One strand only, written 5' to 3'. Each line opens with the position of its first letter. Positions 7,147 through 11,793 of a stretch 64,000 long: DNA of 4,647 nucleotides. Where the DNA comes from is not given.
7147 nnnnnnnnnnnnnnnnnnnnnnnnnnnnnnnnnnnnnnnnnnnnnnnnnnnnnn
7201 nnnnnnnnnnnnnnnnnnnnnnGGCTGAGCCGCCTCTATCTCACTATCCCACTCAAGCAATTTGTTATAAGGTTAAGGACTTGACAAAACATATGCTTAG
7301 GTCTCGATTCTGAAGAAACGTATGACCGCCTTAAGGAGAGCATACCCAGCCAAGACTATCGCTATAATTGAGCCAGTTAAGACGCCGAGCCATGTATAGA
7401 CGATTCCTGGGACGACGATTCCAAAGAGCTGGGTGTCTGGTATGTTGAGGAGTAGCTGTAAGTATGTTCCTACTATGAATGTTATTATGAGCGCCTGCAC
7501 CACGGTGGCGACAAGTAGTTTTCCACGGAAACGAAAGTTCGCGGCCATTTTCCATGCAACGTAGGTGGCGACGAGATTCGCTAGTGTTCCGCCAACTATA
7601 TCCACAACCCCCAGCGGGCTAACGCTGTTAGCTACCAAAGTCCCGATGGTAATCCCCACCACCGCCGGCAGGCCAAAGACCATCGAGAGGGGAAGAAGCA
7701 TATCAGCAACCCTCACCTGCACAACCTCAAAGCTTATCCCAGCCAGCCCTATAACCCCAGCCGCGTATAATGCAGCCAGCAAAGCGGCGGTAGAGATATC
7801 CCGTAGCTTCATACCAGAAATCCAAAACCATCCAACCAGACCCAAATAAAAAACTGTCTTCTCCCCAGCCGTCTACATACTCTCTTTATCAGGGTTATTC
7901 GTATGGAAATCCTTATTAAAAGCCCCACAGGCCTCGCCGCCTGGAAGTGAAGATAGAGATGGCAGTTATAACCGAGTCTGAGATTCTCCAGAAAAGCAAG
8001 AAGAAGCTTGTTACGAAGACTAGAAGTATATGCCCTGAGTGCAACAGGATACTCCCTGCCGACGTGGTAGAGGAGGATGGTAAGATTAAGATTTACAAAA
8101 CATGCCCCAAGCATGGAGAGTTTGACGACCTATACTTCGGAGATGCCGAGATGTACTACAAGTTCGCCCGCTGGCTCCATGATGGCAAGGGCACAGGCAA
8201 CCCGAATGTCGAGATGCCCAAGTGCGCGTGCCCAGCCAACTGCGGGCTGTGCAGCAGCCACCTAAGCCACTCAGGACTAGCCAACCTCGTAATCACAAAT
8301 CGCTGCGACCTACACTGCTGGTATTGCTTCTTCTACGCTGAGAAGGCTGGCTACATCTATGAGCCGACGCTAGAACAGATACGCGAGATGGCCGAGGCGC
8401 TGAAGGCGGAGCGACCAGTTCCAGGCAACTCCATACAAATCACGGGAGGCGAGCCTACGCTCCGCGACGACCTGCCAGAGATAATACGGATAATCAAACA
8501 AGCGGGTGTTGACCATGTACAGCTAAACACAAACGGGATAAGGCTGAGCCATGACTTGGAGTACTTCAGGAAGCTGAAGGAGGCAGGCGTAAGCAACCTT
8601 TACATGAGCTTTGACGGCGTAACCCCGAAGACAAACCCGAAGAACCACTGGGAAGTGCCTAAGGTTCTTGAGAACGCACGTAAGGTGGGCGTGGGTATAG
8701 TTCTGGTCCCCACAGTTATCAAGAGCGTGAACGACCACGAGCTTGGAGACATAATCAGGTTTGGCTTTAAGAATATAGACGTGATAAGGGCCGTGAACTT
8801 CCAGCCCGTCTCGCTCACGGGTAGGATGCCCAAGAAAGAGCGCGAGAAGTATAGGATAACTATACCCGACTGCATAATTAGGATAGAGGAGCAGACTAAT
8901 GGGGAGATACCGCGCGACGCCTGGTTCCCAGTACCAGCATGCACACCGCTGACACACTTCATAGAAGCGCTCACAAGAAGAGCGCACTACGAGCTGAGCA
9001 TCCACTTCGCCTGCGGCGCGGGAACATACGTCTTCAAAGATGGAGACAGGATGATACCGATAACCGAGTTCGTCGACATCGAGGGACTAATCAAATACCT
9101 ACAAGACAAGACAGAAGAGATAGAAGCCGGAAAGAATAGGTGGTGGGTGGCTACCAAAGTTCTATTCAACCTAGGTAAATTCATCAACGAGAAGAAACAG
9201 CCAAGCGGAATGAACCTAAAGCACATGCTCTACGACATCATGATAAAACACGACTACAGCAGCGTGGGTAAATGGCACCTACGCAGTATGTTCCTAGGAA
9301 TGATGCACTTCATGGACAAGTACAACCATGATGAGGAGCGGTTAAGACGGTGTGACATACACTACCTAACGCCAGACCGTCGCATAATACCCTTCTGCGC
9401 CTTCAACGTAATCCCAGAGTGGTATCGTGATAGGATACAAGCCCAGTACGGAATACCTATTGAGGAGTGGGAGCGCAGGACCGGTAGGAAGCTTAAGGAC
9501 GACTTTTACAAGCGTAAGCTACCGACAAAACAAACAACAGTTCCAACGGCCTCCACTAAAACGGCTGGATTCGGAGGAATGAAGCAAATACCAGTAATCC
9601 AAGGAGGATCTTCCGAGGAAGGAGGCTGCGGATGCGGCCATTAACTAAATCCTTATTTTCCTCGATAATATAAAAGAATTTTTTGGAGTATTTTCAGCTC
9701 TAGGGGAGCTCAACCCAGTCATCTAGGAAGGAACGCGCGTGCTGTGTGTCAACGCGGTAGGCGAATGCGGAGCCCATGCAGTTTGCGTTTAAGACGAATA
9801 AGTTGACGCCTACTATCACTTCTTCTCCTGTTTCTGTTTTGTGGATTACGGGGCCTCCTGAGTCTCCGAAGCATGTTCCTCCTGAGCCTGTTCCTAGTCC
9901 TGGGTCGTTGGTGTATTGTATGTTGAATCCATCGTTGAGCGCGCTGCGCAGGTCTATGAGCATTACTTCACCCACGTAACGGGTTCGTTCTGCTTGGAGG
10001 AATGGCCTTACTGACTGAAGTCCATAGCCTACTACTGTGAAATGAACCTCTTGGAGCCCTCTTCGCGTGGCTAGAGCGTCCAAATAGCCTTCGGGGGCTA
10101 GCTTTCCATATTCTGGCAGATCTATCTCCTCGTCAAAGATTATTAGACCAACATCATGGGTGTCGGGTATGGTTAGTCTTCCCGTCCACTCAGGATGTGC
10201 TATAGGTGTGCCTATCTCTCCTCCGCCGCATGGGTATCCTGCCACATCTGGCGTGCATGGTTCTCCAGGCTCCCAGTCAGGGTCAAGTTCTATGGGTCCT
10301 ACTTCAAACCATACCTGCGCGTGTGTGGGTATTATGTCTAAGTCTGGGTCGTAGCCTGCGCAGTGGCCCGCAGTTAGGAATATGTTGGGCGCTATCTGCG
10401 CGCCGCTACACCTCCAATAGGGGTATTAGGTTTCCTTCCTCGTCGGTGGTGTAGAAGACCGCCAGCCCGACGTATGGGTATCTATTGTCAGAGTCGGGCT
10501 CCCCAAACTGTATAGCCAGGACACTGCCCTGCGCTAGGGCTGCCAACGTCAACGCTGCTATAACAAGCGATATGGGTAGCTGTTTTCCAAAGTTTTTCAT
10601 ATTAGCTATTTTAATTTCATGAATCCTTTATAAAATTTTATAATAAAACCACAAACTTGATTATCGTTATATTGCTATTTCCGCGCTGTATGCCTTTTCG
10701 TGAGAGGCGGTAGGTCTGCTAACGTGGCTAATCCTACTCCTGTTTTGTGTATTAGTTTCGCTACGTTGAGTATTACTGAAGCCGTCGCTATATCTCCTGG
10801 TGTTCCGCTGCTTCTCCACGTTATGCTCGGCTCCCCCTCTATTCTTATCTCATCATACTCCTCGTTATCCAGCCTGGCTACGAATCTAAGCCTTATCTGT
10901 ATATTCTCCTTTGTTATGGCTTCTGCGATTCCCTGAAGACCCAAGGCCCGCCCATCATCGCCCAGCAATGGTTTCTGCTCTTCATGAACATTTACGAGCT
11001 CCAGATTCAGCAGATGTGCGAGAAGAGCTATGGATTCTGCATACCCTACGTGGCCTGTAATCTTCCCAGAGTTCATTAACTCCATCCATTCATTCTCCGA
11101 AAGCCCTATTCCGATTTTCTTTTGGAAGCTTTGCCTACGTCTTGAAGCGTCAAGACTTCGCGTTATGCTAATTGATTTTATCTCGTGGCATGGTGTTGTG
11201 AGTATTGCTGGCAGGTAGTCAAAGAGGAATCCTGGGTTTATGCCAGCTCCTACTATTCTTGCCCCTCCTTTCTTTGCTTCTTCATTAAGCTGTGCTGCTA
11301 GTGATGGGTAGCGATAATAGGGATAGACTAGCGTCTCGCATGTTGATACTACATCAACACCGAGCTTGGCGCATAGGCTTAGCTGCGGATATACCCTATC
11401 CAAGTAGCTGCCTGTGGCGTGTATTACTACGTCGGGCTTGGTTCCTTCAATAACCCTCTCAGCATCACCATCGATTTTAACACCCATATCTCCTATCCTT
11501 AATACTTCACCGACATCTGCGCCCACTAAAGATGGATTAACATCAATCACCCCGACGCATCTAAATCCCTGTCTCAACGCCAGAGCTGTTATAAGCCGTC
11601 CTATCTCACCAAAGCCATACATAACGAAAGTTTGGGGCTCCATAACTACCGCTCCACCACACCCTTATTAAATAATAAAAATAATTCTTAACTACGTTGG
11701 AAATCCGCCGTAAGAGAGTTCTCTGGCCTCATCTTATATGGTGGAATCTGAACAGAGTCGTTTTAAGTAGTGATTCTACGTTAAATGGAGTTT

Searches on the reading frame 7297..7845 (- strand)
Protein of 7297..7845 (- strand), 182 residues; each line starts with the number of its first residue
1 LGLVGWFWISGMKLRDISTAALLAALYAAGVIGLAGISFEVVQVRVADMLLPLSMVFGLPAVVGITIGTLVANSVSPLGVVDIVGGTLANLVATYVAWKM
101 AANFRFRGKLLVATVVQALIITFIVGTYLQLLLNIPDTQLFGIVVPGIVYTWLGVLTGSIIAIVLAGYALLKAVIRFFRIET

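Call 92: search_protein_families(library=pfam, proteins=[window:7297-7845:-], max_evalue=0.001)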
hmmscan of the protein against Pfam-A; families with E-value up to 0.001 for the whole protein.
window:7297-7845:- (182 aa): 1 family
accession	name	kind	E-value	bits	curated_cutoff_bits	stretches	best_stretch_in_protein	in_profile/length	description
PF06177.16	QueT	-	1.7e-26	93.7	33.7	1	19-174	3-139/141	QueT transporter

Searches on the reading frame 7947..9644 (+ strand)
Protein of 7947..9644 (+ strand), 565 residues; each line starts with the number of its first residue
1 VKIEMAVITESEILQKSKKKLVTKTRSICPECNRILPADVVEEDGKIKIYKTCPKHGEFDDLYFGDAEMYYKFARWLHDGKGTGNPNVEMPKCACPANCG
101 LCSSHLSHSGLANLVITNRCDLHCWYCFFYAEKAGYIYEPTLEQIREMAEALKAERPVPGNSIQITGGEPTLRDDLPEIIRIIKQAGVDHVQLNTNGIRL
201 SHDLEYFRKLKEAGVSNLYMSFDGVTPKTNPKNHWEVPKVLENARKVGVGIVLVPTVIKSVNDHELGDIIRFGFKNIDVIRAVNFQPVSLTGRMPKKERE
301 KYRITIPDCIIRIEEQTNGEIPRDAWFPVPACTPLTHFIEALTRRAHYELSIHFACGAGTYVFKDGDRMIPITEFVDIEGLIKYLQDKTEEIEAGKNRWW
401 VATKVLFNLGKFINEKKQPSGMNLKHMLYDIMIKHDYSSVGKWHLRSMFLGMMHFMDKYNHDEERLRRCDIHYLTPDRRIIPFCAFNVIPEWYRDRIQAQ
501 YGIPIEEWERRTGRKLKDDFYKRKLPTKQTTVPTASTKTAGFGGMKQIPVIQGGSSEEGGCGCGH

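Call 7: search_protein_families(library=pfam, proteins=[window:7947-9644:+], max_evalue=0.001)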
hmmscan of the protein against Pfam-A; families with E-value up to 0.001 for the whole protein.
window:7947-9644:+ (565 aa): 2 families
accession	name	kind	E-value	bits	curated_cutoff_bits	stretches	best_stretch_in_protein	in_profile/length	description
PF04055.27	Radical_SAM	-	1.1e-31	110.6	29.5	1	115-272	2-165/166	Radical SAM superfamily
PF23545.1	Zn_ribbon_HMPTM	-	1.9e-17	63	27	1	23-64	3-44/45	HMPTM N-terminal zinc ribbon domain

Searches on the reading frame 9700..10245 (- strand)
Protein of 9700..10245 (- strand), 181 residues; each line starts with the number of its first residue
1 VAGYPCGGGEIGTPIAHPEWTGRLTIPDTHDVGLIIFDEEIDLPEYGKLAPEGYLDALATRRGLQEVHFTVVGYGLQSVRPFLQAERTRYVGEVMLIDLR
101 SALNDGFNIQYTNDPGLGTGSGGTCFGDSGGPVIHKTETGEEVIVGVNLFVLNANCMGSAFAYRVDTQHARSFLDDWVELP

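Call 92: search_protein_families(library=pfam, proteins=[window:9700-10245:-], max_evalue=0.001)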
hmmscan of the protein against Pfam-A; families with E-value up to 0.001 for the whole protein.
window:9700-10245:- (181 aa): 1 family
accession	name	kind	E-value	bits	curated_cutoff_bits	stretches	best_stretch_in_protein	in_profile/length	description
PF00089.32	Trypsin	-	3.5e-05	24.2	20.6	1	29-162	86-210/220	Trypsin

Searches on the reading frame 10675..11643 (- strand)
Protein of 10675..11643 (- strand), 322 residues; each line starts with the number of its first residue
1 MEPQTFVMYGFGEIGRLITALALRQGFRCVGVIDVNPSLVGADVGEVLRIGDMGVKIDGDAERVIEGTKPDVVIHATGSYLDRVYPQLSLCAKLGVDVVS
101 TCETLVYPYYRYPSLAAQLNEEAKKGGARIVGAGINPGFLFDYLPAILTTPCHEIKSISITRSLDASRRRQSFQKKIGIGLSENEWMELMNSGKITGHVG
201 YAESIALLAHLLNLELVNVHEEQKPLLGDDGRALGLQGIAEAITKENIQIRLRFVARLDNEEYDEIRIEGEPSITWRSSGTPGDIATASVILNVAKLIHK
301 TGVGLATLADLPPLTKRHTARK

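Call 92: search_protein_families(library=pfam, proteins=[window:10675-11643:-], max_evalue=0.001)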
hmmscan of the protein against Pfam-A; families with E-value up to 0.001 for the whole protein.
window:10675-11643:- (322 aa): 3 families
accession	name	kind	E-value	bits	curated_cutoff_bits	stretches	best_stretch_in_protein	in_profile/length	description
PF19328.4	DAP_DH_C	-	2.6e-20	73.3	23.3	1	139-312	1-191/206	2,4-diaminopentanoate dehydrogenase C-terminal domain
PF01113.26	DapB_N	-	2.7e-07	31.2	25.6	1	9-100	6-96/124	Dihydrodipicolinate reductase, N-terminus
PF03435.24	Sacchrp_dh_NADP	-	2.4e-05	25.1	25.1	1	7-130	2-128/129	Saccharopine dehydrogenase NADP binding domain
